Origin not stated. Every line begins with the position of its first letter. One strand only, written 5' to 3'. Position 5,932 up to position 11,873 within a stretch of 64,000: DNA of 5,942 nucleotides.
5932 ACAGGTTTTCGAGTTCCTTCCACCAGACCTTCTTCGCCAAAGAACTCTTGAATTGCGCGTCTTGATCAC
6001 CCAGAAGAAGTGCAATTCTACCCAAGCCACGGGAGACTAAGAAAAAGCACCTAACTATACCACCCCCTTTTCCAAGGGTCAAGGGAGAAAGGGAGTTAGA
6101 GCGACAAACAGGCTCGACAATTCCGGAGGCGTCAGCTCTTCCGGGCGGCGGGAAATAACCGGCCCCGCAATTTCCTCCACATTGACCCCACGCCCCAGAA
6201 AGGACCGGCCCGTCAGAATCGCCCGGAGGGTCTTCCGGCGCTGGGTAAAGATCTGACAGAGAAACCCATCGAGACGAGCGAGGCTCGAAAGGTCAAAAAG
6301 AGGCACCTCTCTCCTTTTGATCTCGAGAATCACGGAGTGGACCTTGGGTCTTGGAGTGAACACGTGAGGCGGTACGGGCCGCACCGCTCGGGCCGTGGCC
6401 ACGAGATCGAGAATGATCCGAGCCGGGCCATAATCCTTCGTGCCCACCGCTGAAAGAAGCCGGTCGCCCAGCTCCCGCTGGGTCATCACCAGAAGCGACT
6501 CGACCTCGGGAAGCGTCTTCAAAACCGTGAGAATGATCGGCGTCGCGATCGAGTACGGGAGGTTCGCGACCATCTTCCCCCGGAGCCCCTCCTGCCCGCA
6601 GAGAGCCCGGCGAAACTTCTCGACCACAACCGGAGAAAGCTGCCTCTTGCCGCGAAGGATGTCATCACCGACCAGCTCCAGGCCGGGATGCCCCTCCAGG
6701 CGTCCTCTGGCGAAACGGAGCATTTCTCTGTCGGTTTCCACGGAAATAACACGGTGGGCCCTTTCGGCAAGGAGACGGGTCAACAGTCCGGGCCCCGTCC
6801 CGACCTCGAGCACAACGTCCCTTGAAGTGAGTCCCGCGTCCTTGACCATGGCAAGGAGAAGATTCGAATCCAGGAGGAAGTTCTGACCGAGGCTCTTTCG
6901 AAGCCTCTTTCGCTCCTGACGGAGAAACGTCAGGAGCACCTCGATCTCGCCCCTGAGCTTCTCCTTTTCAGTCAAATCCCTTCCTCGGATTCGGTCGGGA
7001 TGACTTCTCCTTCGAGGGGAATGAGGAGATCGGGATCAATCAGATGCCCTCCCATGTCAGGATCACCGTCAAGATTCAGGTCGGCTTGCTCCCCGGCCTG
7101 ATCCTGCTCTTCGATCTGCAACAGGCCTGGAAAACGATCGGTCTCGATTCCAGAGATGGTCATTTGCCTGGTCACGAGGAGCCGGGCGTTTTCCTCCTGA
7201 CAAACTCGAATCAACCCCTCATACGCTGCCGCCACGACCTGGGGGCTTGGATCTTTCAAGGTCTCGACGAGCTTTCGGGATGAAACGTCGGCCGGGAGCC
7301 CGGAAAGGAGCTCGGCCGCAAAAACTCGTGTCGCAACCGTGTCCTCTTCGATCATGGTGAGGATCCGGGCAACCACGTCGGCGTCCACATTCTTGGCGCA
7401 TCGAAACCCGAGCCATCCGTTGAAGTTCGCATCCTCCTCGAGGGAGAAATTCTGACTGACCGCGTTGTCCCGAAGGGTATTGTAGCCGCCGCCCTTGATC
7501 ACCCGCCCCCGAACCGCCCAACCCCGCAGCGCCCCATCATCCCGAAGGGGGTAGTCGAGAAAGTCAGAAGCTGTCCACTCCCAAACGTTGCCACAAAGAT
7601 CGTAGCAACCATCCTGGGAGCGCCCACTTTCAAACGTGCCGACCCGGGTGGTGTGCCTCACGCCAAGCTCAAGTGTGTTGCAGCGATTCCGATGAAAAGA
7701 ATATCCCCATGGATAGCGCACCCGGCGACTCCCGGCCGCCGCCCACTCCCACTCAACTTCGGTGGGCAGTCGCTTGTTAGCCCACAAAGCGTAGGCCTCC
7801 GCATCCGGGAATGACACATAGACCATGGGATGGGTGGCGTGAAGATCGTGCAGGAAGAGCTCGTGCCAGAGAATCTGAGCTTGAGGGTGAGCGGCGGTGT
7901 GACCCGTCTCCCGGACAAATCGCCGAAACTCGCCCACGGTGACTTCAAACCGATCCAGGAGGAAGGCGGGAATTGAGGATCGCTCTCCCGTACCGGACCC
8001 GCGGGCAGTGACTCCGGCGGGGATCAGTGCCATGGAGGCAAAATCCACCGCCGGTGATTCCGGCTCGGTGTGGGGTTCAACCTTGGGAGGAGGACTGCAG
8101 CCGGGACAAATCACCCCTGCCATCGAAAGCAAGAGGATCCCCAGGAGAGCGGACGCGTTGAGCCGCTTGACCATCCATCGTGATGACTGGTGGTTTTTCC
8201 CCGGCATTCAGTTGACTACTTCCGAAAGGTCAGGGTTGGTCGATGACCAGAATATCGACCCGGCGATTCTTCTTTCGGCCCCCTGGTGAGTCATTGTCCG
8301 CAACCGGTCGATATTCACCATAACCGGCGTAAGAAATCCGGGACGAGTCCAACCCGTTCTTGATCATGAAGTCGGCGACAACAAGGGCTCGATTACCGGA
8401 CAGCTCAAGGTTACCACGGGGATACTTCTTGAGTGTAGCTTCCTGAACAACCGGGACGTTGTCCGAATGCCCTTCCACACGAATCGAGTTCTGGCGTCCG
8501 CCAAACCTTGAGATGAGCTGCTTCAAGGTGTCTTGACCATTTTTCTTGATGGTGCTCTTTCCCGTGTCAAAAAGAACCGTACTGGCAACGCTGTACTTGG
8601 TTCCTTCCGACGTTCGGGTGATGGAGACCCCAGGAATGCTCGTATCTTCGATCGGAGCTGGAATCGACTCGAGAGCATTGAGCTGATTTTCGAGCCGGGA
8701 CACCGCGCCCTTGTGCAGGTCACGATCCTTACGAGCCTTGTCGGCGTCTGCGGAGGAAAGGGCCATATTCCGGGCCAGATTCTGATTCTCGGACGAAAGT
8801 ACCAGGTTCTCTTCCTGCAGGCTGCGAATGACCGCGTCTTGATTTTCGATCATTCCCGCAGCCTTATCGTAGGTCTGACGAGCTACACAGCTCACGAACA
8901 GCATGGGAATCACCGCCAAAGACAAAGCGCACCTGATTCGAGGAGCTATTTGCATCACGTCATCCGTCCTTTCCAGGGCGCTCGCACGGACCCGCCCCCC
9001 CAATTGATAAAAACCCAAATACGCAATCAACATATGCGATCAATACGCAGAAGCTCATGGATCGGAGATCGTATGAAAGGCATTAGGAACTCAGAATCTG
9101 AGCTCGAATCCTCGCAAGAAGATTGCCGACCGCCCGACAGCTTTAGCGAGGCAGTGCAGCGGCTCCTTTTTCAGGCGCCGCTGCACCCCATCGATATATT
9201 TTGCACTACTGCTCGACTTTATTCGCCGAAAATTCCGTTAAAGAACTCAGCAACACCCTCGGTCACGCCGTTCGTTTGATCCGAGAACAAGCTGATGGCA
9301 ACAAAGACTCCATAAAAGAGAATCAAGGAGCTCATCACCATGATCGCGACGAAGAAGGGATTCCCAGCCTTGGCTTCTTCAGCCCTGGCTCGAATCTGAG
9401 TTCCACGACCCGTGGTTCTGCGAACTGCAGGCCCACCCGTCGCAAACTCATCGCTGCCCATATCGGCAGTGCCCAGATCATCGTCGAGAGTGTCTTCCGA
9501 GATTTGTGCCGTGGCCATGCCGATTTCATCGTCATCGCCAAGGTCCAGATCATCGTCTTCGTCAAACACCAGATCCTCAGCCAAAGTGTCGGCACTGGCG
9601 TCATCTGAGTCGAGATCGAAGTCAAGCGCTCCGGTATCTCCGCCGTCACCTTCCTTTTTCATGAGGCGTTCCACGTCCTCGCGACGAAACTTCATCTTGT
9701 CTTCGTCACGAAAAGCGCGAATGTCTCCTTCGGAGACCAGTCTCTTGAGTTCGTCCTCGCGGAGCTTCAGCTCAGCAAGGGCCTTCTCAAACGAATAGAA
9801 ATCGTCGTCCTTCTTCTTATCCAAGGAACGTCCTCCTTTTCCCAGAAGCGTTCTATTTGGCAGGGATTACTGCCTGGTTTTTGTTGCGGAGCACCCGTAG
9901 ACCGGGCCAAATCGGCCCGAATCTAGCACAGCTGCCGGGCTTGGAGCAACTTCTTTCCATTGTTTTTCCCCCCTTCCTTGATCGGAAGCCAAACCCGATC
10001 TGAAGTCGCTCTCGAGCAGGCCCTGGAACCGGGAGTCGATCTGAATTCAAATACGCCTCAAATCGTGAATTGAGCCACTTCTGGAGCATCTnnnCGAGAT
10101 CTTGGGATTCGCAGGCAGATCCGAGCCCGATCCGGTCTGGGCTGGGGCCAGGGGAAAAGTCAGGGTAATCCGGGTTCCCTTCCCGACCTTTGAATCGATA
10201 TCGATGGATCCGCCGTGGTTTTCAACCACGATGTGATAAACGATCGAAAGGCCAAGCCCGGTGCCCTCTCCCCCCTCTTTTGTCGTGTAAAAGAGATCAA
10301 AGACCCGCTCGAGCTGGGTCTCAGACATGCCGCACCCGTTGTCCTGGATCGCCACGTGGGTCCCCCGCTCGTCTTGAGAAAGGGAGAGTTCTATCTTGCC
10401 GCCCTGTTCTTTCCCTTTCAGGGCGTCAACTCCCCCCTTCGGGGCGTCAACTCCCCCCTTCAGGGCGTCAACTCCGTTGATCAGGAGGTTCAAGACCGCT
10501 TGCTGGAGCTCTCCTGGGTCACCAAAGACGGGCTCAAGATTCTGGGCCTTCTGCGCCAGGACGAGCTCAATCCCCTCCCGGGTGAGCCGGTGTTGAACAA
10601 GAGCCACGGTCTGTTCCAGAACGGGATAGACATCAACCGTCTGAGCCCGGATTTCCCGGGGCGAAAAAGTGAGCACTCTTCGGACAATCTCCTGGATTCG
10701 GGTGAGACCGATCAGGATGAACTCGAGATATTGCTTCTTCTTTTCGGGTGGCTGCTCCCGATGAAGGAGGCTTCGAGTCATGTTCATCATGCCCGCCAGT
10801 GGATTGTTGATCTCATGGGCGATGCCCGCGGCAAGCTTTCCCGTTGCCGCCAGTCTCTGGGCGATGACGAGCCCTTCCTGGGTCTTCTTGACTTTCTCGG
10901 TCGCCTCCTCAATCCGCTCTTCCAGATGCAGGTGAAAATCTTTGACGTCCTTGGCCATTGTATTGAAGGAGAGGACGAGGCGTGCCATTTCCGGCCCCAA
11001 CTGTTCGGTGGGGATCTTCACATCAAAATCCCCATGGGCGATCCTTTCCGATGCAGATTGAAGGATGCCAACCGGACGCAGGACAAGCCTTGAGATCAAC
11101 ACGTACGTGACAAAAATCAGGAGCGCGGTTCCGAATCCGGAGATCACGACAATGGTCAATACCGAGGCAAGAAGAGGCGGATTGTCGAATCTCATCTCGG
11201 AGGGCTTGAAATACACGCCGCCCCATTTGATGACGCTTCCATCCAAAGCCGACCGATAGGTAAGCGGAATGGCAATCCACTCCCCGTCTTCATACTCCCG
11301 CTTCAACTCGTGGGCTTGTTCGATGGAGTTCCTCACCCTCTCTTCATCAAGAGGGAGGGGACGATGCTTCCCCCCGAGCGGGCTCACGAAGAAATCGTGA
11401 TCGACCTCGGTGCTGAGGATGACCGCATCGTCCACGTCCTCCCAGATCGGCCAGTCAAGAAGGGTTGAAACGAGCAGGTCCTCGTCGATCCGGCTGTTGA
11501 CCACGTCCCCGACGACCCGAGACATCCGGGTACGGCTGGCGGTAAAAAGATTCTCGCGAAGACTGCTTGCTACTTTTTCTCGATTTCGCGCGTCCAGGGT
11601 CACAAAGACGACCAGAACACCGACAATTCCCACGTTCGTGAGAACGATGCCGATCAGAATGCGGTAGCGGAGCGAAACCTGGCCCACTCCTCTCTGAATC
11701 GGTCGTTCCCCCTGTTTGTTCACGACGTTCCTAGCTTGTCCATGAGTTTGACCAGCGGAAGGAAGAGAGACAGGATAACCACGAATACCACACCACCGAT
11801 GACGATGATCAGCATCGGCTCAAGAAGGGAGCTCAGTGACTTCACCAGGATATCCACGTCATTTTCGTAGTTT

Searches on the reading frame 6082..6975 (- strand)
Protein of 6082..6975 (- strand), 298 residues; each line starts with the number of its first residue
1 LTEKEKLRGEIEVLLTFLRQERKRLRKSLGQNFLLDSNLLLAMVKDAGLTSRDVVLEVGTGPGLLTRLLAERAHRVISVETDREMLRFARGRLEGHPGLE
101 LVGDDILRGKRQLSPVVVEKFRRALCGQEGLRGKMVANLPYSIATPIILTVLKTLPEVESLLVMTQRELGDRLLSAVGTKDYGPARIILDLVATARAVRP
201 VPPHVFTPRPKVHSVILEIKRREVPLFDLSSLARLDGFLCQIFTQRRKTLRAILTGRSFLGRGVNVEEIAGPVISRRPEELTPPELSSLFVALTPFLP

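Call 28: search_protein_families(library=pfam, proteins=[window:6082-6975:-], max_evalue=0.0001)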
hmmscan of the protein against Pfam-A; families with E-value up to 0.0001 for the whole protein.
window:6082-6975:- (298 aa): 3 families
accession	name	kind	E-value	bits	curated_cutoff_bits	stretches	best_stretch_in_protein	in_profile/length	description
PF00398.26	RrnaAD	-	2.7e-44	151.7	24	1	24-254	3-223/263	Ribosomal RNA adenine dimethylase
PF13649.12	Methyltransf_25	-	1.3e-06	29.4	27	1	55-106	1-55/97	Methyltransferase domain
PF08241.18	Methyltransf_11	-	8.4e-05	23.6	21.2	0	56-98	1-43/95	Methyltransferase domain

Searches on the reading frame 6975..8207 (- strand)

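Call 28: search_protein_families(library=pfam, proteins=[window:6975-8207:-], max_evalue=0.0001)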
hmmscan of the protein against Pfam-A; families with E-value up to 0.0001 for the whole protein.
window:6975-8207:- (411 aa): 1 family
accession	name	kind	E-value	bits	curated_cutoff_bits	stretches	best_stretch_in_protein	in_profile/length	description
PF03781.23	FGE-sulfatase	-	4.4e-40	138.4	23.3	1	59-272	5-255/255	Sulfatase-modifying factor enzyme 1-like domain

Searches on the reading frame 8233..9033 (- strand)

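Call 28: search_protein_families(library=pfam, proteins=[window:8233-9033:-], max_evalue=0.0001)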
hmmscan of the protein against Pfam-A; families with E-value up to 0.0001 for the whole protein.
window:8233-9033:- (267 aa): 1 family
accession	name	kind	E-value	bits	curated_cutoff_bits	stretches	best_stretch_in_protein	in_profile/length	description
PF00691.25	OmpA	-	4.2e-19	69.1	27.2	1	154-257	1-98/98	OmpA family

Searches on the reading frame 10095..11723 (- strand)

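Call 28: search_protein_families(library=pfam, proteins=[window:10095-11723:-], max_evalue=0.0001)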
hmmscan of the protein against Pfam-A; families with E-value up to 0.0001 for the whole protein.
window:10095-11723:- (543 aa): 3 families
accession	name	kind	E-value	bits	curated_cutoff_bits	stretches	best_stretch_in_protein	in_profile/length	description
PF02518.31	HATPase_c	-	3.9e-26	92.1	26.4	1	401-526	1-110/111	Histidine kinase-, DNA gyrase B-, and HSP90-like ATPase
PF00512.31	HisKA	-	9.1e-13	48.5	26.9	1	295-354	3-61/66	His Kinase A (phospho-acceptor) domain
PF00672.30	HAMP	-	5.4e-11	43.1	25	1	209-259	1-50/53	HAMP domain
